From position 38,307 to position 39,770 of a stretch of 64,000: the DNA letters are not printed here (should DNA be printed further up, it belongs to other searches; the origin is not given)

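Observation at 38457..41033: Copper ligands of a multicopper oxidase appear split between two adjacent proteins (candidate heteromeric MCO)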

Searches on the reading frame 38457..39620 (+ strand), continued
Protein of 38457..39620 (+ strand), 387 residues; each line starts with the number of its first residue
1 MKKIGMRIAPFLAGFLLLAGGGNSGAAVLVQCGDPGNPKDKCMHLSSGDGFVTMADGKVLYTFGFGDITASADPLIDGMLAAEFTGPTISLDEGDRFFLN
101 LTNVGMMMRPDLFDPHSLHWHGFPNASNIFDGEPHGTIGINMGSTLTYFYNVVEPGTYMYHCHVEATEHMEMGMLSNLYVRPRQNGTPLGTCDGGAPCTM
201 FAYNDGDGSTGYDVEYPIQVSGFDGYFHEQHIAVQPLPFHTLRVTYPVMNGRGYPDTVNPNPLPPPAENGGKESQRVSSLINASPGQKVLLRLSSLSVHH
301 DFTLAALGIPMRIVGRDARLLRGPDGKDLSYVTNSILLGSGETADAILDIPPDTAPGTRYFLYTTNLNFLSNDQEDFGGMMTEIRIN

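Call 56: fold_search(model_id=the predicted structure, library=pdb)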
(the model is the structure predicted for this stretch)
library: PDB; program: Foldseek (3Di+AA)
matches with E <= 10: 1625; with E <= 0.001: 503
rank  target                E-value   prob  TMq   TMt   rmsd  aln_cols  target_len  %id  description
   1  3g5w_A                7.3e-22  1.00  0.63  0.76   2.7       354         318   22  Crystal structure of Blue Copper Oxidase from Nitrosomonas europaea (released 2009-02-17)
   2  2zwn_B                2.9e-21  1.00  0.62  0.76   3.1       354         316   18  Crystal structure of the novel two-domain type laccase from a metagenome (released 2009-04-07)
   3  2zwn_A                3.8e-21  1.00  0.63  0.76   3.0       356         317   18  Crystal structure of the novel two-domain type laccase from a metagenome (released 2009-04-07)
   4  1aoz_A                1.5e-20  1.00  0.57  0.41   5.9       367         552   19  REFINED CRYSTAL STRUCTURE OF ASCORBATE OXIDASE AT 1.9 ANGSTROMS RESOLUTION (released 1993-10-31)
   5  4zk8                  2.1e-19  1.00  0.55  0.70   7.2       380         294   16  Copper-containing nitrite reductase from thermophilic bacterium Geobacillus thermodenitrificans (Re-refined) (released 2015-05-20)
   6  9cck_A                5.9e-19  1.00  0.56  0.53   6.2       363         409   16  Multi-copper oxidase with a C-terminal cupredoxin domain from Nitrosopumilus maritimus (released 2025-02-05)
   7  3wi9                  1.4e-18  1.00  0.56  0.70   9.7       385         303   17  Crystal structure of copper nitrite reductase from Geobacillus kaustophilus (released 2014-07-23)
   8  9cck_C                1.5e-18  1.00  0.56  0.69   9.5       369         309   17  Multi-copper oxidase with a C-terminal cupredoxin domain from Nitrosopumilus maritimus (released 2025-02-05)
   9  4kns_A                1.6e-18  1.00  0.57  0.75   5.5       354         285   16  Reduced crystal structure of the Nitrosomonas europaea copper nitrite reductase at pH 6.5 (released 2013-07-24)
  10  3x1e                  1.7e-18  1.00  0.55  0.70   7.2       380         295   16  Structure of copper-containing nitrite reductase from Geobacillus thermodenitrificans without chloride (released 2015-11-18)
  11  3x1f                  1.7e-18  1.00  0.55  0.70   7.2       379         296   17  H294M mutant of copper-containing nitrite reductase from Geobacillus thermodenitrificans (released 2015-11-18)
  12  3x1n                  2.0e-18  1.00  0.55  0.69   7.2       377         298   16  Nitrite-bound thermostable copper nitrite reductase at 320 K (released 2015-01-21)
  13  3gdc_A                2.2e-18  1.00  0.59  0.78   3.6       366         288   16  Crystal structure of multicopper oxidase (released 2010-03-09)
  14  3wia_I                2.2e-18  1.00  0.56  0.77   5.7       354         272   17  Crystal structure of the N-terminal 1-37 residues deleted mutant of Geobacillus copper nitrite reductase (released 2014-07-23)
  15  9kwt                  3.3e-18  1.00  0.55  0.69   7.1       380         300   16  Structure of a copper-containing nitrite reductase (D98N/G136A mutant) from Geobacillus thermodenitrificans (released 2025-06-11)
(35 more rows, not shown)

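Call 66: search_protein_families(library=ncbifam, proteins=[L083:14527-15045:+, L083:18227-19876:+], max_evalue=0.01)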
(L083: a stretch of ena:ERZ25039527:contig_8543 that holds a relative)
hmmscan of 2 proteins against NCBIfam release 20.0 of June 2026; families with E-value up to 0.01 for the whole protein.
L083:14527-15045:+ (173 aa): 0 families

L083:18227-19876:+ (550 aa): 0 families

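Call 74: search_protein_families(library=pfam, proteins=[L081:12610-13599:+, L081:13825-14094:+, L081:15905-16264:+, L081:18801-20207:-], max_evalue=0.01)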
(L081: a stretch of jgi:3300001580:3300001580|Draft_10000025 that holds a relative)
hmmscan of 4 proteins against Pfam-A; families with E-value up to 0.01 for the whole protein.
L081:12610-13599:+ (330 aa): 1 family
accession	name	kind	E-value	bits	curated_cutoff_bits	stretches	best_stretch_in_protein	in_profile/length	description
PF07732.21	Cu-oxidase_3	-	0.0002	21.9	21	1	76-165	32-114/119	Multicopper oxidase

L081:13825-14094:+ (90 aa): 0 families

L081:15905-16264:+ (120 aa): 1 family
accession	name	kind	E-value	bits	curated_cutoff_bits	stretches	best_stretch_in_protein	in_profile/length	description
PF06739.17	SBBP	-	0.0072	16.7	20.5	0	56-79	7-31/38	Beta-propeller repeat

L081:18801-20207:- (468 aa): 0 families

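Call 82: find_related_loci(query=L083:18227-19876:+, collection=genome_contigs, flank=10000)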
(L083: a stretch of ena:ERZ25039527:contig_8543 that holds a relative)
Query L083:18227-19876:+ (550 aa) in genome_contigs; peptide patterns used: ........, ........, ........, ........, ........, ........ (x = any residue, [..] = any of these).
86 stretches matched a pattern; 5 encode a relative of the query (tblastn E <= 1e-3); 5 distinct loci.
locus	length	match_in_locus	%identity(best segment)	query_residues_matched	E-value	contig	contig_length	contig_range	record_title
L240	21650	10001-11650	100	1-550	0e+0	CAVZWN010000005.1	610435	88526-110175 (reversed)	MAG: uncultured Gammaproteobacteria bacterium isolate MFD04716.bin.1.293 genome assembly, contig: contig_8543, whole gen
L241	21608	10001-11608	86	16-550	0e+0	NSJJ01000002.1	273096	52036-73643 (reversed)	MAG: Sulfuricella denitrificans isolate Ru_enrich_SD NODE_11_length_273096_cov_13.8588, whole genome shotgun sequence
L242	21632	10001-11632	80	8-550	0e+0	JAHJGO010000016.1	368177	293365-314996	MAG: Gammaproteobacteria bacterium isolate Modern_marine_glass_biofilm.mb.74 Modern_marine_glas.mb.74_k141_714380, whole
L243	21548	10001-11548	44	34-550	2e-134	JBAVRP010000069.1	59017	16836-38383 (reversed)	MAG: Burkholderiales bacterium isolate MFD02535_ilm_asm_bin3 k127_56999, whole genome shotgun sequence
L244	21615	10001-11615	75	12-550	0e+0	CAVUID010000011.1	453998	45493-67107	MAG: uncultured Gammaproteobacteria bacterium isolate MFD04716.bin.1.327 genome assembly, contig: contig_14342, whole ge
